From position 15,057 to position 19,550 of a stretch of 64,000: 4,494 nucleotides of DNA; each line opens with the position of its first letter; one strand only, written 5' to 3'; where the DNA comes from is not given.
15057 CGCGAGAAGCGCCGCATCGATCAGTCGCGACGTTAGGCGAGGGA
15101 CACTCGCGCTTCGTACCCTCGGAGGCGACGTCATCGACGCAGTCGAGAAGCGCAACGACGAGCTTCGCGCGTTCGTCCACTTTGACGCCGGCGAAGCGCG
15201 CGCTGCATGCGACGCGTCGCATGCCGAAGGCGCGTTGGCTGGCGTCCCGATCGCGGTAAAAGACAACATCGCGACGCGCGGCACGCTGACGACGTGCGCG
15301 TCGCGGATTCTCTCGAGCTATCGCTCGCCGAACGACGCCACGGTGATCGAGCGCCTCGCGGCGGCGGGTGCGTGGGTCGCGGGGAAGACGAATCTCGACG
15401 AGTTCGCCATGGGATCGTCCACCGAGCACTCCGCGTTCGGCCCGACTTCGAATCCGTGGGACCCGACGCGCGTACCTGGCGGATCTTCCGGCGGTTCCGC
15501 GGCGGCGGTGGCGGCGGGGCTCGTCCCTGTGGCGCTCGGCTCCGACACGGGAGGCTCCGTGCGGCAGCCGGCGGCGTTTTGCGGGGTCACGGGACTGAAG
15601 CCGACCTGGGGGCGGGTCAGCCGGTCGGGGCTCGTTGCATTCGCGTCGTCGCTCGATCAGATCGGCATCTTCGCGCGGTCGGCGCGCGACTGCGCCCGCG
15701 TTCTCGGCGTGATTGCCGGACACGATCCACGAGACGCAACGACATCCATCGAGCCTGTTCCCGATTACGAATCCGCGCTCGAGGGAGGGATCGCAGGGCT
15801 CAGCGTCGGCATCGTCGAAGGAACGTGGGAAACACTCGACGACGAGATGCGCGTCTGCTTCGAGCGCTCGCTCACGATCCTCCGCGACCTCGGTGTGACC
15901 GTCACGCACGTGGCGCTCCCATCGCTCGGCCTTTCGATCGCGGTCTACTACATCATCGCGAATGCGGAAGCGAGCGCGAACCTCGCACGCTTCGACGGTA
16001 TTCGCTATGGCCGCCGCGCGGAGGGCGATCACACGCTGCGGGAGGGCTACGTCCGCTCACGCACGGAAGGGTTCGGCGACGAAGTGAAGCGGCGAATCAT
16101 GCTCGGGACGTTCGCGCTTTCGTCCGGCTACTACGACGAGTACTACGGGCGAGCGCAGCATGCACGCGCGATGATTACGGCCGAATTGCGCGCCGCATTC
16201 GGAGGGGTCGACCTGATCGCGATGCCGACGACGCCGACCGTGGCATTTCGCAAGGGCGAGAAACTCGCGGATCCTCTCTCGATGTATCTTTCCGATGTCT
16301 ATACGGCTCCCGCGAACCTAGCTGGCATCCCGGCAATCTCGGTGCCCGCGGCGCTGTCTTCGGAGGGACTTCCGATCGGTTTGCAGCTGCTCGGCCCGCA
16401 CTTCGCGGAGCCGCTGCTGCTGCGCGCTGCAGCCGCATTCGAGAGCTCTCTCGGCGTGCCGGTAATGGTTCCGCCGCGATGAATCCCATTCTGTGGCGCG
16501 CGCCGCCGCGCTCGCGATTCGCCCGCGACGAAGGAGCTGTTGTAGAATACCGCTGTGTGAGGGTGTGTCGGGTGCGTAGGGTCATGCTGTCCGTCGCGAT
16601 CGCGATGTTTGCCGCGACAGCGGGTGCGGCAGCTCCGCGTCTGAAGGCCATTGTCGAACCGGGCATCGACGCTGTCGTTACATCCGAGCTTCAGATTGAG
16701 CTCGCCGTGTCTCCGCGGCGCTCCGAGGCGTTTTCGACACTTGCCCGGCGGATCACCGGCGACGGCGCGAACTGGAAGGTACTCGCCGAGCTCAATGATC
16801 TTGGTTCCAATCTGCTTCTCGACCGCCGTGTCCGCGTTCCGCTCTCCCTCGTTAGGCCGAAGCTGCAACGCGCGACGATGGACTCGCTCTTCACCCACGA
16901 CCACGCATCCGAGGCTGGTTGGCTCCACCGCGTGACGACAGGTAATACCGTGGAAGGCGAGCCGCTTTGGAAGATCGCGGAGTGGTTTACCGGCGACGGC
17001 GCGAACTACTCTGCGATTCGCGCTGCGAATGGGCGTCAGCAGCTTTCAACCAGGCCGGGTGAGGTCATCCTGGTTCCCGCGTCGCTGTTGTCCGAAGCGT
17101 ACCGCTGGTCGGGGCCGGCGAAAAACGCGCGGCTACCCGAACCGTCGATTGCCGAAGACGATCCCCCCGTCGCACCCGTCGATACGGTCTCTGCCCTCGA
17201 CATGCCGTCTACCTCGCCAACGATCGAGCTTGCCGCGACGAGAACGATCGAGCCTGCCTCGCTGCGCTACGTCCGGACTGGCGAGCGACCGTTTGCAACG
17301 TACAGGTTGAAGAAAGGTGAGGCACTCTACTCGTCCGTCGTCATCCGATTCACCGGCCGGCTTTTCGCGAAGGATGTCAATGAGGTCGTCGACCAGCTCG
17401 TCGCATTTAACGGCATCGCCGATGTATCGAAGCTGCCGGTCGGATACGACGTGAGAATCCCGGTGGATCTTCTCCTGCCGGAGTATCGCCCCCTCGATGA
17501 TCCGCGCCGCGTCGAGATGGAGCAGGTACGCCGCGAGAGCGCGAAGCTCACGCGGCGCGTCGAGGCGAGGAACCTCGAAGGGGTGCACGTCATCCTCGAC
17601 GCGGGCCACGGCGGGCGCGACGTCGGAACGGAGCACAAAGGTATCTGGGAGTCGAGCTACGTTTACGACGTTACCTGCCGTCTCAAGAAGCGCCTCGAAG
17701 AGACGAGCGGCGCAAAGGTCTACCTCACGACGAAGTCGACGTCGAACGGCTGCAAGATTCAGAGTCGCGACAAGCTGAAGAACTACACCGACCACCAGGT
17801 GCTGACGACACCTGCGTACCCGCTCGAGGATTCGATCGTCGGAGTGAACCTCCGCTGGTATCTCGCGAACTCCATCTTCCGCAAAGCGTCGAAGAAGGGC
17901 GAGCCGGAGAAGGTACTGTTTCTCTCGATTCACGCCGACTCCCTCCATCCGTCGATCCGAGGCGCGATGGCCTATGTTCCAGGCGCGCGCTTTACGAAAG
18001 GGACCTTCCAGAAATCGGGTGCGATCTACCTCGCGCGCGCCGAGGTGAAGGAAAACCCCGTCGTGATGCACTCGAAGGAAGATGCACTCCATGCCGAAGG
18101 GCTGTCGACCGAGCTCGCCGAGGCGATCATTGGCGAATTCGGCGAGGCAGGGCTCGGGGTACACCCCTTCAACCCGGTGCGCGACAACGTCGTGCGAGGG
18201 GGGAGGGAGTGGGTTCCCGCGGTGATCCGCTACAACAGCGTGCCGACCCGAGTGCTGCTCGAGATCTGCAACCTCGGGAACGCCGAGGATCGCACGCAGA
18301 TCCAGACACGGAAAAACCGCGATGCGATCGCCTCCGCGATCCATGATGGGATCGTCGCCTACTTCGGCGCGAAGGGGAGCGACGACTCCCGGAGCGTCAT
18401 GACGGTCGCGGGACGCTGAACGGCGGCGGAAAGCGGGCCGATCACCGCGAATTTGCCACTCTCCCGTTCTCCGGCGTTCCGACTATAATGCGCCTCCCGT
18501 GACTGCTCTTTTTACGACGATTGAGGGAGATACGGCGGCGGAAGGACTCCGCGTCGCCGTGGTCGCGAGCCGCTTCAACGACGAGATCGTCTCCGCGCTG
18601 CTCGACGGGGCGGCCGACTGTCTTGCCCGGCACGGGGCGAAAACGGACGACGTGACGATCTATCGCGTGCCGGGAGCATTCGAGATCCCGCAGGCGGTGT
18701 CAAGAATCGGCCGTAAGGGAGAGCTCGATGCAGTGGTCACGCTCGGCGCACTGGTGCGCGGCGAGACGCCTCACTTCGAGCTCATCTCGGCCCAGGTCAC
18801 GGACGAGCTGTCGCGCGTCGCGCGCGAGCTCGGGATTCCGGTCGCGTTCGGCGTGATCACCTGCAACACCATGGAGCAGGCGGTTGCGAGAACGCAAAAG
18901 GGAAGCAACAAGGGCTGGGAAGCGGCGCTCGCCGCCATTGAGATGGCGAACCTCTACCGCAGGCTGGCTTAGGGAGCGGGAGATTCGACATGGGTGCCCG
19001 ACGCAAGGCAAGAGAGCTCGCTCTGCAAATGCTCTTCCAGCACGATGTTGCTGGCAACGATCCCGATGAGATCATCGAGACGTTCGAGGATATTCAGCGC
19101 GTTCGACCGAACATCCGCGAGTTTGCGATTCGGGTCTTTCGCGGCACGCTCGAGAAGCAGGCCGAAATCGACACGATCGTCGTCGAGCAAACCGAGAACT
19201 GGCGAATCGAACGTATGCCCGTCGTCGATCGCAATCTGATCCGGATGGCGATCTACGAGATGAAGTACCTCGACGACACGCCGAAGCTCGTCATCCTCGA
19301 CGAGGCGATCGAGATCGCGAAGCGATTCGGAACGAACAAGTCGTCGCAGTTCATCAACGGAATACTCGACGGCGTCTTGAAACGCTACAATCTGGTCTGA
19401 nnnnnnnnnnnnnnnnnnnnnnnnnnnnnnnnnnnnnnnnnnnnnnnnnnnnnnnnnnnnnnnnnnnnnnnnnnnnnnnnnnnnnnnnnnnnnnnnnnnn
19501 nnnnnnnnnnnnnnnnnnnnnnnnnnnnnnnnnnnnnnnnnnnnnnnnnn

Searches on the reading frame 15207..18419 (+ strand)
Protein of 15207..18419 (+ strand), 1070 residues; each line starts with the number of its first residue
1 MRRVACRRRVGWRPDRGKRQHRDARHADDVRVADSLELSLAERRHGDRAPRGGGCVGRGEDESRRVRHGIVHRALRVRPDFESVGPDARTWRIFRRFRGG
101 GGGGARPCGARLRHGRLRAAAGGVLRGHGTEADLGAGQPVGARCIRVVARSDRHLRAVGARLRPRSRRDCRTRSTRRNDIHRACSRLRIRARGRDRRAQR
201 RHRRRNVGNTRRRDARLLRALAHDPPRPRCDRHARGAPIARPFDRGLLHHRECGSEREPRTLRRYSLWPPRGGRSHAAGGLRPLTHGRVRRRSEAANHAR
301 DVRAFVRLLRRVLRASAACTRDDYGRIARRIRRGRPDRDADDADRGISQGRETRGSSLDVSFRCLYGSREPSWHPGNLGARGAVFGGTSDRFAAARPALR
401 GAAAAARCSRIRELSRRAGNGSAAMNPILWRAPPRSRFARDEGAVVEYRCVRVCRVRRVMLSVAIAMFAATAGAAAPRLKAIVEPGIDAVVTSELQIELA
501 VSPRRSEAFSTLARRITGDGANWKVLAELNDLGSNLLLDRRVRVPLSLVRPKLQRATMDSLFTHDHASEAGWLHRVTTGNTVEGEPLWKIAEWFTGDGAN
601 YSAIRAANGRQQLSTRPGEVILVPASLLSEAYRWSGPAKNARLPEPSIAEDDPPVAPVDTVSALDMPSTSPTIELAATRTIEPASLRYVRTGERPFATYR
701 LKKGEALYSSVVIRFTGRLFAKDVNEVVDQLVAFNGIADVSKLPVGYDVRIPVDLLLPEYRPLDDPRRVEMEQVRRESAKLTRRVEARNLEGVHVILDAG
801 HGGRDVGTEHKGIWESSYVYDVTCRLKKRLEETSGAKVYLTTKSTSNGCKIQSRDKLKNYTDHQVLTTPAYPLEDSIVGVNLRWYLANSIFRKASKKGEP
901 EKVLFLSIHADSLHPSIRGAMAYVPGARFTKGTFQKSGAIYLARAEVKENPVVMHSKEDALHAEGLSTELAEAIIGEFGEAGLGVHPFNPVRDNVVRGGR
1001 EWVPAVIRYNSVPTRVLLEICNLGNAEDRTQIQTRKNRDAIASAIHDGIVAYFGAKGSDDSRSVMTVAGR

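Call 5: search_protein_families(library=pfam, proteins=[window:15207-18419:+], max_evalue=0.001)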
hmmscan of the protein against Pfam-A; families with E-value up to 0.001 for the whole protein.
window:15207-18419:+ (1070 aa): 1 family
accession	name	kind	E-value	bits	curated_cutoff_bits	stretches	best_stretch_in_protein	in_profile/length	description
PF01520.23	Amidase_3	-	8.7e-19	68.7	27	1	795-1049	1-172/174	N-acetylmuramoyl-L-alanine amidase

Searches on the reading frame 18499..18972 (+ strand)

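Call 5: search_protein_families(library=pfam, proteins=[window:18499-18972:+], max_evalue=0.001)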
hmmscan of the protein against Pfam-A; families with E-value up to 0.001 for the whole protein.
window:18499-18972:+ (157 aa): 1 family
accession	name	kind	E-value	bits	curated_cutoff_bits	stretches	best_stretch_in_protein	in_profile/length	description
PF00885.24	DMRL_synthase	-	2.7e-51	173.6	26.7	1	16-153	1-138/139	6,7-dimethyl-8-ribityllumazine synthase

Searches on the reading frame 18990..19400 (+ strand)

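Call 5: search_protein_families(library=pfam, proteins=[window:18990-19400:+], max_evalue=0.001)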
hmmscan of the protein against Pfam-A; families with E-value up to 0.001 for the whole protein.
window:18990-19400:+ (136 aa): 1 family
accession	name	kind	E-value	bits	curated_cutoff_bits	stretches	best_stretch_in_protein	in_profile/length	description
PF01029.23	NusB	-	3.9e-37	128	23.1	1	5-131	1-133/133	NusB family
